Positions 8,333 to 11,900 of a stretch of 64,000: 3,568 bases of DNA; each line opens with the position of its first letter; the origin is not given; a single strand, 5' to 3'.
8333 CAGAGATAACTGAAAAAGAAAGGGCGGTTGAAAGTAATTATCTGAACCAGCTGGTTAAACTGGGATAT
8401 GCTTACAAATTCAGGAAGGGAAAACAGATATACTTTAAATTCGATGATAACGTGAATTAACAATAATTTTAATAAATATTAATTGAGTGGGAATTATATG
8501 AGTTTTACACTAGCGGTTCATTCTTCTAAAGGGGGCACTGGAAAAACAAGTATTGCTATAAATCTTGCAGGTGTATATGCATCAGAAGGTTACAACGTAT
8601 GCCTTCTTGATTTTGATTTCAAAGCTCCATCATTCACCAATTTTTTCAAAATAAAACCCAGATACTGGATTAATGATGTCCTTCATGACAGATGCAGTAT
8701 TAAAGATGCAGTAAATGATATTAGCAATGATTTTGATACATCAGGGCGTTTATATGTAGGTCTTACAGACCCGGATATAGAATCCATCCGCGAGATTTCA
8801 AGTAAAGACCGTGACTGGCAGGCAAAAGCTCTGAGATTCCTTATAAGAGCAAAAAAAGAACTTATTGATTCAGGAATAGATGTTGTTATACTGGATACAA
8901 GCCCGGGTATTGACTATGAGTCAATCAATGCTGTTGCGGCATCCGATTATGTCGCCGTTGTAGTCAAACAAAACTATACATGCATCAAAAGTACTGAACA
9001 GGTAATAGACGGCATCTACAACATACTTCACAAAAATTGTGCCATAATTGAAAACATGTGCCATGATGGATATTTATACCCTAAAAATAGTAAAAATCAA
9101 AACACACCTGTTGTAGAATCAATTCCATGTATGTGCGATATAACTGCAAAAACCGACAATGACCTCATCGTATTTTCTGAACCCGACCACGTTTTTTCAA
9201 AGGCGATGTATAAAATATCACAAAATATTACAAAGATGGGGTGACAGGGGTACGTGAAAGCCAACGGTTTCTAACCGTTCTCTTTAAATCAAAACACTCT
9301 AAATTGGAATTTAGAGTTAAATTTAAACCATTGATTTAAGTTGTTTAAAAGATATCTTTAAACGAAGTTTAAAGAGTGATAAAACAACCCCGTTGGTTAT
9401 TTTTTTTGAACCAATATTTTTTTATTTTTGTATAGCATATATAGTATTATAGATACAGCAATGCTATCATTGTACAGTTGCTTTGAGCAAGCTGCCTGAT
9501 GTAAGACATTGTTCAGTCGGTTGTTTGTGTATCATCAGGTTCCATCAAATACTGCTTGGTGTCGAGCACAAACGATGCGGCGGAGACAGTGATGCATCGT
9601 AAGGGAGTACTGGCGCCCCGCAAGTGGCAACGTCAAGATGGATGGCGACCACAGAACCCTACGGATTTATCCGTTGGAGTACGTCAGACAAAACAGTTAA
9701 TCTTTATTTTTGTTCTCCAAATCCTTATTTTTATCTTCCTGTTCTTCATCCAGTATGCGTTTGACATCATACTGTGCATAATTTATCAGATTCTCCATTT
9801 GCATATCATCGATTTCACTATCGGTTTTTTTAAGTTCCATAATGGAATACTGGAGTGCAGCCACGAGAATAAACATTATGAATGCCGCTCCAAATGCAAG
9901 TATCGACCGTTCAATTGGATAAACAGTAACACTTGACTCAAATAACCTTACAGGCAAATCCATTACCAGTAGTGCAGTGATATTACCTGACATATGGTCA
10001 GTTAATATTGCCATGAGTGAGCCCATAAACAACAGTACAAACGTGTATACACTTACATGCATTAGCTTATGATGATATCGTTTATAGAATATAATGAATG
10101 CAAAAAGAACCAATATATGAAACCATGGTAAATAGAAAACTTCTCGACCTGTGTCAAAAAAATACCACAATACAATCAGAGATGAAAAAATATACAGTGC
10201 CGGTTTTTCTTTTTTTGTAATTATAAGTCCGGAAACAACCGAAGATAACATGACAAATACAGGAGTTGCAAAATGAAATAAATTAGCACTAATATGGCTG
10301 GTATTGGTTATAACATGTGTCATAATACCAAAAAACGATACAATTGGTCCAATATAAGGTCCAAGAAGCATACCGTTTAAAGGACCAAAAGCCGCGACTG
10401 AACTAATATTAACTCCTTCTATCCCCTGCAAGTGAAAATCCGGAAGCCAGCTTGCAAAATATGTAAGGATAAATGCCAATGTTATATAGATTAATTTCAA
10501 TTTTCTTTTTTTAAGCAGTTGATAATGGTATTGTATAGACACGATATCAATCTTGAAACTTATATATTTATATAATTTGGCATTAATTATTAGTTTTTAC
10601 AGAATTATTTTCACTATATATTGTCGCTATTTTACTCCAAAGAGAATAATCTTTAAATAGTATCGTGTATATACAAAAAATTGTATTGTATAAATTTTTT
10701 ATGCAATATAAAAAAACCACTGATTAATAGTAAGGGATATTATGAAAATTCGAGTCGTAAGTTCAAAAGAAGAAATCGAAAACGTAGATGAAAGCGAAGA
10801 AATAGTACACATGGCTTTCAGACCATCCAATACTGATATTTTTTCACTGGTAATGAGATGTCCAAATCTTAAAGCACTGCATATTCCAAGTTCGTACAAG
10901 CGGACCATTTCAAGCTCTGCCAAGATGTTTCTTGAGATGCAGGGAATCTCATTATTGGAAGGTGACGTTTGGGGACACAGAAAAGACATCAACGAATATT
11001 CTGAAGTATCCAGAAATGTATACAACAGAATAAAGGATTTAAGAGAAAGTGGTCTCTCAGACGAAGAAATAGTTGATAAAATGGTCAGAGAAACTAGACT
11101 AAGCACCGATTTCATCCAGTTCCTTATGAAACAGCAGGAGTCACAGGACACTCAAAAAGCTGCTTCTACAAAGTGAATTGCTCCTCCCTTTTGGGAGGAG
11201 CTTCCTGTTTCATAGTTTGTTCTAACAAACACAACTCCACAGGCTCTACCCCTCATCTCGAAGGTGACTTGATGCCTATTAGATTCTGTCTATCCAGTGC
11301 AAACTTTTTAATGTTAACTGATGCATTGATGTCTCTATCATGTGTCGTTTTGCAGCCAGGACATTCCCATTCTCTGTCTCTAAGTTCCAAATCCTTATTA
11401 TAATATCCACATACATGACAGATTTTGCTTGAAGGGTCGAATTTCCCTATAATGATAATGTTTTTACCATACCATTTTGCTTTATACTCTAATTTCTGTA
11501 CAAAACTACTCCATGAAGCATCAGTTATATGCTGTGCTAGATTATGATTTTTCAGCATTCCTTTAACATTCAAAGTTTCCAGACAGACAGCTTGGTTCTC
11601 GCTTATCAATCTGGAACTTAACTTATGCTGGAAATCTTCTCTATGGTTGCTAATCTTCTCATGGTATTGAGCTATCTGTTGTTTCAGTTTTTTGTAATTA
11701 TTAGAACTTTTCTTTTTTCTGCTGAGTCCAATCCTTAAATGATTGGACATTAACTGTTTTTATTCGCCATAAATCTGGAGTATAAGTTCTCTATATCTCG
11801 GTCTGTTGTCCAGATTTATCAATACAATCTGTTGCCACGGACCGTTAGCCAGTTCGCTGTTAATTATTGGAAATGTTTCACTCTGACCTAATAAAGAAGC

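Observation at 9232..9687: ORF-less IS605-type element carrying its own promoter and a ~215-nt structured RNA: possible stand-alone guide-RNA cassette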

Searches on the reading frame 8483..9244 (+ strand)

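Call 9: search_protein_families(library=pfam, proteins=[window:8483-9244:+])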
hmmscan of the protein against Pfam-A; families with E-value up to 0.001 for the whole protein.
window:8483-9244:+ (253 aa): 4 families
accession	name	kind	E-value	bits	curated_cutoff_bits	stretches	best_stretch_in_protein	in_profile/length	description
PF13614.12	AAA_31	-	8.5e-17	62.1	27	1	9-183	3-169/177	AAA domain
PF10609.15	ParA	-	2.7e-15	56.9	27.1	1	9-59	5-55/246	NUBPL iron-transfer P-loop NTPase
PF01656.29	CbiA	-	2.9e-09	37.4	25.4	1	11-59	2-49/125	CobQ/CobB/MinD/ParA nucleotide binding domain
PF09140.17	MipZ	-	5e-06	26.5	20.7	1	12-57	5-50/262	ATPase MipZ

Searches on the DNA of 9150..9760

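Call 6: search_rna_families(source=window, start=9150, end=9760, threshold=evalue, max_evalue=10, show_alignments=3)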
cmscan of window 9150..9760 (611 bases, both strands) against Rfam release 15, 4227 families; matches with E-value up to 10: 8.
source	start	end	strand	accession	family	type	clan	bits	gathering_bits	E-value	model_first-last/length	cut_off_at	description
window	9276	9384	-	RF02579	tsr26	Gene; sRNA;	-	19.6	141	2.3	1-122/122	no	S. aureus tsr26 small RNA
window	9283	9339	-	RF03735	mir-1502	Gene; miRNA;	-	19.2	66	2.8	1-59/59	no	mir-1502 microRNA precursor family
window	9199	9287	+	RF02183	ST7-OT3_1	Gene; lncRNA;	-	16.3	50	5.3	1-79/79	no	ST7 overlapping transcript 3 conserved region 1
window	9371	9431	-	RF01675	CrcZ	Gene; sRNA;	-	13.6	95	0.22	1-398/398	no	Pseudomonas sRNA CrcZ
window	9691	9721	-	RF00180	REN-SRE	Cis-reg;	-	12.1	41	4.2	1-37/37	no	Renin stability regulatory element (REN-SRE)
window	9680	9760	+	RF02706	TeloSII_ncR30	Gene; sRNA;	-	10.6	86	6.6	1-84/226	3'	TeloSII non coding RNA 30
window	9402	9506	+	RF02080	STnc170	Gene; sRNA;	-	10.2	80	9.9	1-333/333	no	Salmonella enterica sRNA STnc170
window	9680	9742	-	RF01675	CrcZ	Gene; sRNA;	-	8.2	95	8.3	1-398/398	no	Pseudomonas sRNA CrcZ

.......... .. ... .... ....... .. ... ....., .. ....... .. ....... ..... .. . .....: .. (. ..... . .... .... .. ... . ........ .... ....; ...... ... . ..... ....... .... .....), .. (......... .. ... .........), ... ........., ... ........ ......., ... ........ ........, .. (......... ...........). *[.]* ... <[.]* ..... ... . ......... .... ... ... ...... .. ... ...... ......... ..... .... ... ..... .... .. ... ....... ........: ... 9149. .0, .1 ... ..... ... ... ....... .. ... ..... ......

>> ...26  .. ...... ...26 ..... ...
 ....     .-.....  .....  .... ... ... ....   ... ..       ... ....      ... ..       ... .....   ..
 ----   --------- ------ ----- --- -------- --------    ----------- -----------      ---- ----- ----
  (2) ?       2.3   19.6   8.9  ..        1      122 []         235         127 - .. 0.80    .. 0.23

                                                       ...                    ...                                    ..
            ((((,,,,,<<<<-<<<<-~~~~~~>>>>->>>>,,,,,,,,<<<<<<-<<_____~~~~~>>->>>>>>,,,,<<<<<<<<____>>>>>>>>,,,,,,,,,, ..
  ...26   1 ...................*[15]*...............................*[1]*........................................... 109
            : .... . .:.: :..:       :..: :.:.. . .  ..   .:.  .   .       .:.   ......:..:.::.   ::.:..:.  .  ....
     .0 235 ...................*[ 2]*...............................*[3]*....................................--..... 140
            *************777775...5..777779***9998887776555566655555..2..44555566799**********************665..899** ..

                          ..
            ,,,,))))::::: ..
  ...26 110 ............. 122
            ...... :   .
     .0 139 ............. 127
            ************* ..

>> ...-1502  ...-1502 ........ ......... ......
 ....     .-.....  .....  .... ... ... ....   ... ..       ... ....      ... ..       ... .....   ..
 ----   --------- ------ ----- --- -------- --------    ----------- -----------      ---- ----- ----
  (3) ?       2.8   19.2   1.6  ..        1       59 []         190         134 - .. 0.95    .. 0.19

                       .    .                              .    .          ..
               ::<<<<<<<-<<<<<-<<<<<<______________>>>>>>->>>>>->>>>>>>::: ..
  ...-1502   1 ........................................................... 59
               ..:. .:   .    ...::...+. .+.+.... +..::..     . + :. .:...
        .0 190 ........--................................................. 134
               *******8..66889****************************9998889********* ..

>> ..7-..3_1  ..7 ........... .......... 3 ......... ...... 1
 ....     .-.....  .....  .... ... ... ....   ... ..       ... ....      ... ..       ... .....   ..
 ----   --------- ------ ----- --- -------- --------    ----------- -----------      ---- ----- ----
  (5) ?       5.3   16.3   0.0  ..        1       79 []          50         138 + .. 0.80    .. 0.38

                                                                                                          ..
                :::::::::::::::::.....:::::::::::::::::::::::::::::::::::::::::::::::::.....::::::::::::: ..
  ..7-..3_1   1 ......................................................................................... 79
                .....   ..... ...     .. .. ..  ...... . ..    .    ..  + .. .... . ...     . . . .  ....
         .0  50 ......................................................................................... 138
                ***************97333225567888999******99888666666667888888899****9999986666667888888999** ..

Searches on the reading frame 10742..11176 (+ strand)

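Call 9: search_protein_families(library=pfam, proteins=[window:10742-11176:+])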
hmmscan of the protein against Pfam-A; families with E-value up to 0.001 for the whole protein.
window:10742-11176:+ (144 aa): 1 family
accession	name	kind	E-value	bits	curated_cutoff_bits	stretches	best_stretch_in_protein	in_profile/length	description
PF08004.16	DUF1699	-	1e-62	210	33.4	1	1-130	1-130/130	Protein of unknown function (DUF1699)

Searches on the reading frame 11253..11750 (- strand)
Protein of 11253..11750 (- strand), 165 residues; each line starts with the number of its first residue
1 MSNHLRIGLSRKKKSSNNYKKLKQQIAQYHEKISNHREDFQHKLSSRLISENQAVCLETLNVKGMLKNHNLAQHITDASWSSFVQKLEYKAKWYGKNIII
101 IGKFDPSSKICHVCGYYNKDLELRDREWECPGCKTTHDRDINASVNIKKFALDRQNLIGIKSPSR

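Call 9: search_protein_families(library=pfam, proteins=[window:11253-11750:-])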
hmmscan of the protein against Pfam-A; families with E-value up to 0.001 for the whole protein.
window:11253-11750:- (165 aa): 2 families
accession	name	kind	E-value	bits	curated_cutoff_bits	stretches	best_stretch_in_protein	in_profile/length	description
PF07282.18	Cas12f1-like_TNB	-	1.7e-23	82.9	26.3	1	80-147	1-60/60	Cas12f1-like, TNB domain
PF01385.25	OrfB_IS605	-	5.2e-15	56.2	30.5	1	9-68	60-119/120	Probable transposase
